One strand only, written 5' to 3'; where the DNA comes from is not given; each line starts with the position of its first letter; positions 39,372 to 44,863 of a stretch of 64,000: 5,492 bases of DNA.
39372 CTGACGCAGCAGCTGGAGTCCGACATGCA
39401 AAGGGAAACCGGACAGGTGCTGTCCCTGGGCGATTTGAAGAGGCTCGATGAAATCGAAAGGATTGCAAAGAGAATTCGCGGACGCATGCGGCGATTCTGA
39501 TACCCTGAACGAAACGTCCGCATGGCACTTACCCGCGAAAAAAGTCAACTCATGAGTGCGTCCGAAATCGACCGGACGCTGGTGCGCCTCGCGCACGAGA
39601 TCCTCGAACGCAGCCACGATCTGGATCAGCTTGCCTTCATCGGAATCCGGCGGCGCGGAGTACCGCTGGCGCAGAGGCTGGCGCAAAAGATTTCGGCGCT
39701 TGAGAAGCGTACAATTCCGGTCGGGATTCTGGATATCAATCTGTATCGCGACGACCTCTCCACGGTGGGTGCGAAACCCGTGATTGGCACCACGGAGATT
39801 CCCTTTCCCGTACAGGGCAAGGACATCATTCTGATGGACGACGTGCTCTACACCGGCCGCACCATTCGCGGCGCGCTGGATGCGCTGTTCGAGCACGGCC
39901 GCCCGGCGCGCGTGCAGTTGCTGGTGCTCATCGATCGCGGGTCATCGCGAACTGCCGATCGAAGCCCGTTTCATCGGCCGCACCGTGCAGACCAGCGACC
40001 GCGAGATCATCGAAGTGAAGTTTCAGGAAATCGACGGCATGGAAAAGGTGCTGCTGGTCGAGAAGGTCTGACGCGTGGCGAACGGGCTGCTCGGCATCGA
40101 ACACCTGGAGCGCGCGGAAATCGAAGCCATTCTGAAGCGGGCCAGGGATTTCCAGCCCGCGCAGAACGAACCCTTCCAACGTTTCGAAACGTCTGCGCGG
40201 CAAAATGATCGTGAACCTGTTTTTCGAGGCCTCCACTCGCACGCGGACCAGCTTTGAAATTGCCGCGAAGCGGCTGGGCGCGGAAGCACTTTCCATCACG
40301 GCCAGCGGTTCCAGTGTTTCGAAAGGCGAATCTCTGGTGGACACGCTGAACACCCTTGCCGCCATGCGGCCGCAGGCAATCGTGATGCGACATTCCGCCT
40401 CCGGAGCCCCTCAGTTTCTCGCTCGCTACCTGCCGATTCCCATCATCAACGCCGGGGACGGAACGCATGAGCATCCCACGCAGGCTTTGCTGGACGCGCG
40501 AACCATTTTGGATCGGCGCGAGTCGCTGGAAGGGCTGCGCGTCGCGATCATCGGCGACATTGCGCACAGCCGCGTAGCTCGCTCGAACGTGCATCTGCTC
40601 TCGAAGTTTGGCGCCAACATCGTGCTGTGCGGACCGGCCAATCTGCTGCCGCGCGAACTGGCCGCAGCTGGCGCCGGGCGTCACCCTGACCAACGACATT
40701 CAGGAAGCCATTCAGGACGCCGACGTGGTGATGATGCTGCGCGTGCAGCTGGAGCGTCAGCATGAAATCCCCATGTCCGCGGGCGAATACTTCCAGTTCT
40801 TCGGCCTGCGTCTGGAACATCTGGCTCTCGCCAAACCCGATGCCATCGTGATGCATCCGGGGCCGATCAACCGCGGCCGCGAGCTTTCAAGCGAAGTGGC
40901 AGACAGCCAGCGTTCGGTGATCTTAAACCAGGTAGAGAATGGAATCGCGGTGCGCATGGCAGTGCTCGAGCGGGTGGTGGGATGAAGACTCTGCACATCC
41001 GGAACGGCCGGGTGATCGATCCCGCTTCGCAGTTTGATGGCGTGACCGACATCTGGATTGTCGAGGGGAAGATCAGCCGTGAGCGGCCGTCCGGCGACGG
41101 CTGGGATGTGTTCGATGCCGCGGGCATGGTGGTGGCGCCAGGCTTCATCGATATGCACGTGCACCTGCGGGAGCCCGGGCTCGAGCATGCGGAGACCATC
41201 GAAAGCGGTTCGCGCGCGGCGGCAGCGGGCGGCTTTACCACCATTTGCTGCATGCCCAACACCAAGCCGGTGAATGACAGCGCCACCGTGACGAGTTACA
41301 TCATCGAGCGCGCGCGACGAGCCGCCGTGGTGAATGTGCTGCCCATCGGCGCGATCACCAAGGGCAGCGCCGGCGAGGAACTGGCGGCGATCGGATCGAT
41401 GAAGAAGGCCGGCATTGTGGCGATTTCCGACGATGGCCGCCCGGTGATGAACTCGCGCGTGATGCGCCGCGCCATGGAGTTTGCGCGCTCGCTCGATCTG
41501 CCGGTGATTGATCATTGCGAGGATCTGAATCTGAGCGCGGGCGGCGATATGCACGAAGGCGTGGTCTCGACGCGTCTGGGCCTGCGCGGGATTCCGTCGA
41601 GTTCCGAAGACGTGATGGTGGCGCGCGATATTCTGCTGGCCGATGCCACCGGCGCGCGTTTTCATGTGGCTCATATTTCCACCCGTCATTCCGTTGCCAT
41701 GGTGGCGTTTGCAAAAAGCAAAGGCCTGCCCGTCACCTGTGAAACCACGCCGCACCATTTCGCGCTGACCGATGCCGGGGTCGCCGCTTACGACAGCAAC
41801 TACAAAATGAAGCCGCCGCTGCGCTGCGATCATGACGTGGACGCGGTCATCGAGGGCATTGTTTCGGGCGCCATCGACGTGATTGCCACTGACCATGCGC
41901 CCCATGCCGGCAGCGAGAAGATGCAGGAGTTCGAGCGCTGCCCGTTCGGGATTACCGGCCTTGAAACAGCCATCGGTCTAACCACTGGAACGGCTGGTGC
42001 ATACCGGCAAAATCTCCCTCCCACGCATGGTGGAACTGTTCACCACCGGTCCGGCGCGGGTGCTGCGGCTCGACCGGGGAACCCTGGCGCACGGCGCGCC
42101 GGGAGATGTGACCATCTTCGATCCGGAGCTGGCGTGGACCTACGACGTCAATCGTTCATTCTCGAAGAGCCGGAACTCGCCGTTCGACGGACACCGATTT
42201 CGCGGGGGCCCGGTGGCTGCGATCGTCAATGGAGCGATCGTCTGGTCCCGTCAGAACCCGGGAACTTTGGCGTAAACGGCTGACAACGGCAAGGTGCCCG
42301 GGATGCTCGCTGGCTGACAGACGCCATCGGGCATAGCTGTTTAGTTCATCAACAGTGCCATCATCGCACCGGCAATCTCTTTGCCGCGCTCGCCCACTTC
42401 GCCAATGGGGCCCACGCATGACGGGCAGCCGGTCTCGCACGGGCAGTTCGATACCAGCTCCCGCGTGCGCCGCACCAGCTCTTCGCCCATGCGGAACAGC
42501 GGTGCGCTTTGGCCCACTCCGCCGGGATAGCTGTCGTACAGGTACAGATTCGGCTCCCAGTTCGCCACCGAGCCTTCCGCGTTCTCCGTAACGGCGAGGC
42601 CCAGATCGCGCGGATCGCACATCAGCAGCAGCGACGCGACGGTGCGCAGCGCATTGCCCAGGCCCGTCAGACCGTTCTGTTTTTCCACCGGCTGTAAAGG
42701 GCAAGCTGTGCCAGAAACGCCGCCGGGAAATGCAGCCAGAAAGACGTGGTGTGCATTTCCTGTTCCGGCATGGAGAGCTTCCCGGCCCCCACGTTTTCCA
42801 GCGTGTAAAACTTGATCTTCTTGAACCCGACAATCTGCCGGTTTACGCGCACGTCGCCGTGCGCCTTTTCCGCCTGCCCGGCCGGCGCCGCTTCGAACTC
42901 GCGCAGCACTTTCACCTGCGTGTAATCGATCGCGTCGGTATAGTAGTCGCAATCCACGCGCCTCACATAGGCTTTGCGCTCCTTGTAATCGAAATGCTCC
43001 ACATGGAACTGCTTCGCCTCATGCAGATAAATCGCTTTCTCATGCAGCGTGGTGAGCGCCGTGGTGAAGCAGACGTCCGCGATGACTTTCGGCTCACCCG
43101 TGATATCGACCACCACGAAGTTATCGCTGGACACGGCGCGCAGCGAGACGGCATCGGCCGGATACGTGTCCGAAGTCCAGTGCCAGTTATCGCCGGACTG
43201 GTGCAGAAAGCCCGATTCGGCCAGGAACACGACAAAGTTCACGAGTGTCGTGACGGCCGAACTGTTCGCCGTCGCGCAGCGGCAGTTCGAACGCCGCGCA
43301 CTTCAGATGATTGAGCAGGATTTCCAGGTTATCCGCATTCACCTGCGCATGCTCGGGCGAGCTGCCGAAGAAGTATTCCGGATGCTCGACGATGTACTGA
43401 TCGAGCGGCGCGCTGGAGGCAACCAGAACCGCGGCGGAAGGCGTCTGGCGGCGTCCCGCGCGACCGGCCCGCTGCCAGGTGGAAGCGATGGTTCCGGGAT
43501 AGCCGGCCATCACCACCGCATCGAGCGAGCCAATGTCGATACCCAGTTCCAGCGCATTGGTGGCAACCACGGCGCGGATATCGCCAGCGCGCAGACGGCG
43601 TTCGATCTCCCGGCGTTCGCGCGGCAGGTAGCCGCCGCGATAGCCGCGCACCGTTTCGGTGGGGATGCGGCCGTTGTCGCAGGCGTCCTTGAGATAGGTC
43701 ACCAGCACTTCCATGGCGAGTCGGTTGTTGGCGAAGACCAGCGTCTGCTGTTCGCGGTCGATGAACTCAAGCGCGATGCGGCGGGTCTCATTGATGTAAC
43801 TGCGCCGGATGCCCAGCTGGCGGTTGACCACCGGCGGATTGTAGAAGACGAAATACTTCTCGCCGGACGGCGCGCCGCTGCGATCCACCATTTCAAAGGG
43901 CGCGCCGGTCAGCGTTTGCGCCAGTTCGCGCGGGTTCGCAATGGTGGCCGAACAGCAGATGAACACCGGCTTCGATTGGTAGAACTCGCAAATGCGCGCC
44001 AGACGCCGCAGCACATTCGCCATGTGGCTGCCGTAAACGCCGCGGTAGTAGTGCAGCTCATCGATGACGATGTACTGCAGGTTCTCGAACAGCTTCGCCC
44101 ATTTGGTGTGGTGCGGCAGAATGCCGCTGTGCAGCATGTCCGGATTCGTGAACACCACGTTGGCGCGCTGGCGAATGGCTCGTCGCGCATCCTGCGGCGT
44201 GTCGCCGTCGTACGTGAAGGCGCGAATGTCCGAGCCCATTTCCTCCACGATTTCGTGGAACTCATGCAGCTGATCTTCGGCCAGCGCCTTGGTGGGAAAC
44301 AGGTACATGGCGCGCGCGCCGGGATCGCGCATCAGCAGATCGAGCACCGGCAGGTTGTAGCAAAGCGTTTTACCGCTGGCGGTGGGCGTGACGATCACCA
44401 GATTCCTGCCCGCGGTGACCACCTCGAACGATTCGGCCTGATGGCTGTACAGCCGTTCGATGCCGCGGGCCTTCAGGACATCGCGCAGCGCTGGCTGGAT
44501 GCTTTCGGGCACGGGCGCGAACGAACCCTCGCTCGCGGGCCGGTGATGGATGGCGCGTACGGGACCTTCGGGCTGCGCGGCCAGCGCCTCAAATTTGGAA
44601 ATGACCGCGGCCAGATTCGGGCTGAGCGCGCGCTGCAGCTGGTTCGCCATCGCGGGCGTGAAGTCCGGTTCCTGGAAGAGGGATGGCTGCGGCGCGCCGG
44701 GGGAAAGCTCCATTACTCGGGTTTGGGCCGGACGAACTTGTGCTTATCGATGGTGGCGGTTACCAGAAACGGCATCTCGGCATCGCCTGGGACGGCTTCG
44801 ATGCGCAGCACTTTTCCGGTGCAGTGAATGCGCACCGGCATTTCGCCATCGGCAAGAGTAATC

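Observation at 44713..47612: Signalling cassette: cytoplasmic PAS-HK-REC hybrid kinase, then a MoxR AAA+ ATPase, then a PilZ protein, tightly linked and followed by an MrfA-like repair helicase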

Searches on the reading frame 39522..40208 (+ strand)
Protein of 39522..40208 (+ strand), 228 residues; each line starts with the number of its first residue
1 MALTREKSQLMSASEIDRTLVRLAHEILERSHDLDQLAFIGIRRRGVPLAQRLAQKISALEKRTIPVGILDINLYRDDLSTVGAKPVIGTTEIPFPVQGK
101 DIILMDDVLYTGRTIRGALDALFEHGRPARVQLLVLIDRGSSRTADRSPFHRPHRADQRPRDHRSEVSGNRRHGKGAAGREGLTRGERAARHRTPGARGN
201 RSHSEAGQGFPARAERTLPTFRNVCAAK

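Call 42: search_protein_families(library=pfam, proteins=[window:39522-40208:+], max_evalue=0.0001)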
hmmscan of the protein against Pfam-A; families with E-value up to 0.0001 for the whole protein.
window:39522-40208:+ (228 aa): 2 families
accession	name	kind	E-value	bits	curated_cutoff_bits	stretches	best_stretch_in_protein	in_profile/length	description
PF00156.33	Pribosyltran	-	4.2e-20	72.1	26.3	1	19-149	14-136/158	Phosphoribosyl transferase domain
PF14681.12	UPRTase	-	3.9e-05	23.6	27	1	33-137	64-159/206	Uracil phosphoribosyltransferase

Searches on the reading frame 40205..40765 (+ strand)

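Call 42: search_protein_families(library=pfam, proteins=[window:40205-40765:+], max_evalue=0.0001)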
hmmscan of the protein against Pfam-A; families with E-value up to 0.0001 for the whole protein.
window:40205-40765:+ (186 aa): 2 families
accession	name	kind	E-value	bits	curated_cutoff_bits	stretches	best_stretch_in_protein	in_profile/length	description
PF02729.26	OTCace_N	-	4.1e-35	121.5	29.9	1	2-101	42-146/148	Aspartate/ornithine carbamoyltransferase, carbamoyl-P binding domain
PF00185.30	OTCace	-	1.6e-05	25.4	29.4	1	109-149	1-40/157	Aspartate/ornithine carbamoyltransferase, Asp/Orn binding domain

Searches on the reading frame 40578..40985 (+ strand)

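Call 42: search_protein_families(library=pfam, proteins=[window:40578-40985:+], max_evalue=0.0001)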
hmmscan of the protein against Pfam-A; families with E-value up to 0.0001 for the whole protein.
window:40578-40985:+ (135 aa): 1 family
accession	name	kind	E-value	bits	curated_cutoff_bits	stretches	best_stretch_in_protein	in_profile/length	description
PF00185.30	OTCace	-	3e-22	79.8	29.4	1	32-131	56-155/157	Aspartate/ornithine carbamoyltransferase, Asp/Orn binding domain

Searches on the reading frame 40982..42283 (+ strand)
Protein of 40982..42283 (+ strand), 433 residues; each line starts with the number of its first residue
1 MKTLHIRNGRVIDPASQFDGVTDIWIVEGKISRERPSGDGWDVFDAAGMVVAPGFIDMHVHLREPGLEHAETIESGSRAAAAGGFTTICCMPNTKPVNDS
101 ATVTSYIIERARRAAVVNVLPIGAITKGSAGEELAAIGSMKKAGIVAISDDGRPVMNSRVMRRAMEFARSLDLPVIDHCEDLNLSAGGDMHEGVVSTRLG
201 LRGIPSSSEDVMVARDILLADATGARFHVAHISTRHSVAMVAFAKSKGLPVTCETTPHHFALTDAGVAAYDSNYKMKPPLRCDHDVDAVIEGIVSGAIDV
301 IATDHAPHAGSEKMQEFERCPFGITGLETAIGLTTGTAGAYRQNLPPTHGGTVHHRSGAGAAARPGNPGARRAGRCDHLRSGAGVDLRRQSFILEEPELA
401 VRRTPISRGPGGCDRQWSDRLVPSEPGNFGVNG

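Call 42: search_protein_families(library=pfam, proteins=[window:40982-42283:+], max_evalue=0.0001)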
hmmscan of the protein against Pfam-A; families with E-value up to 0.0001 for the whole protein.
window:40982-42283:+ (433 aa): 3 families
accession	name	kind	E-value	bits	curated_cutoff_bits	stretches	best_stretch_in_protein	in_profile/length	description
PF01979.26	Amidohydro_1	-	2.2e-14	53.9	25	1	50-314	1-260/345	Amidohydrolase family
PF12890.13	DHOase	-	3.7e-14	53.4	21.2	1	50-236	3-141/142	Dihydro-orotase-like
PF07969.17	Amidohydro_3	-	2e-06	28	29.7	1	42-73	1-32/472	Amidohydrolase family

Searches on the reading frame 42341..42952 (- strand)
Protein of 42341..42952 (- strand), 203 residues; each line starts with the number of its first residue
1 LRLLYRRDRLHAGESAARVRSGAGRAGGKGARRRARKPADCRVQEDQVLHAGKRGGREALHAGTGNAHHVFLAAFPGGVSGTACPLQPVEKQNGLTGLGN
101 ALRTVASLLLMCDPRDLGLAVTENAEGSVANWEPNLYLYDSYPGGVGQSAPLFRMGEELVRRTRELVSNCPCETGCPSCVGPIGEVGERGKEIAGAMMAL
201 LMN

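Call 7: search_protein_families(library=pfam, proteins=[window:42341-42952:-], max_evalue=0.01)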
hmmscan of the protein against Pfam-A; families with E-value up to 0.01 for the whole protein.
window:42341-42952:- (203 aa): 1 family
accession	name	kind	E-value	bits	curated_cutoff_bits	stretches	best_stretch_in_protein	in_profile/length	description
PF09369.15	MZB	-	2.4e-20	73.4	24.2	1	99-180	2-80/80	MrfA Zn-binding domain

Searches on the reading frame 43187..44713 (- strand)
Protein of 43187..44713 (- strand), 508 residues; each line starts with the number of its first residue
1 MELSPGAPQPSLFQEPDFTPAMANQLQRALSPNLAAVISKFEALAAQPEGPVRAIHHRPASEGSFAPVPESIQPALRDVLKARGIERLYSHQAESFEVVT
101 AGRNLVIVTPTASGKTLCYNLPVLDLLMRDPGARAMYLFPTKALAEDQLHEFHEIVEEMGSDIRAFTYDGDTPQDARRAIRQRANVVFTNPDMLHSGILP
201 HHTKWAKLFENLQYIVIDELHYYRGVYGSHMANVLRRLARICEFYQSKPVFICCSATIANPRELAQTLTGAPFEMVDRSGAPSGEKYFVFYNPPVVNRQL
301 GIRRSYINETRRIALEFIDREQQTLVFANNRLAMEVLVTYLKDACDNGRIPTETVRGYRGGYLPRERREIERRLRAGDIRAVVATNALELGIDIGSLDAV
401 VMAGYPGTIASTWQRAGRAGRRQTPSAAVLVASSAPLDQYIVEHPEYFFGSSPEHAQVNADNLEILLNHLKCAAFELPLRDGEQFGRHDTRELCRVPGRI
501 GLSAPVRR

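Call 7: search_protein_families(library=pfam, proteins=[window:43187-44713:-], max_evalue=0.01)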
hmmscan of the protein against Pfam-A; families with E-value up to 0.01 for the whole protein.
window:43187-44713:- (508 aa): 5 families
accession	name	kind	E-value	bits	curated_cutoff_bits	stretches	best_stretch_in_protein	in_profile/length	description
PF00270.35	DEAD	-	6.9e-35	120.7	26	1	90-262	2-165/167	DEAD/DEAH box helicase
PF00271.37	Helicase_C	-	4.9e-20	72.3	23.5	1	318-422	10-109/110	Helicase conserved C-terminal domain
PF04851.21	ResIII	-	8.9e-10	39.1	22.5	1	90-234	6-146/164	Type III restriction enzyme, res subunit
PF22982.3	WHD_HRQ1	-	2.8e-06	28.7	27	1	458-495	1-40/70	ATP-dependent helicase HRQ1, winged helix domain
PF22590.2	Cas3-like_C_2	-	0.00031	21.4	27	1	324-423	5-105/106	CRISPR-associated nuclease/helicase Cas3, C-terminal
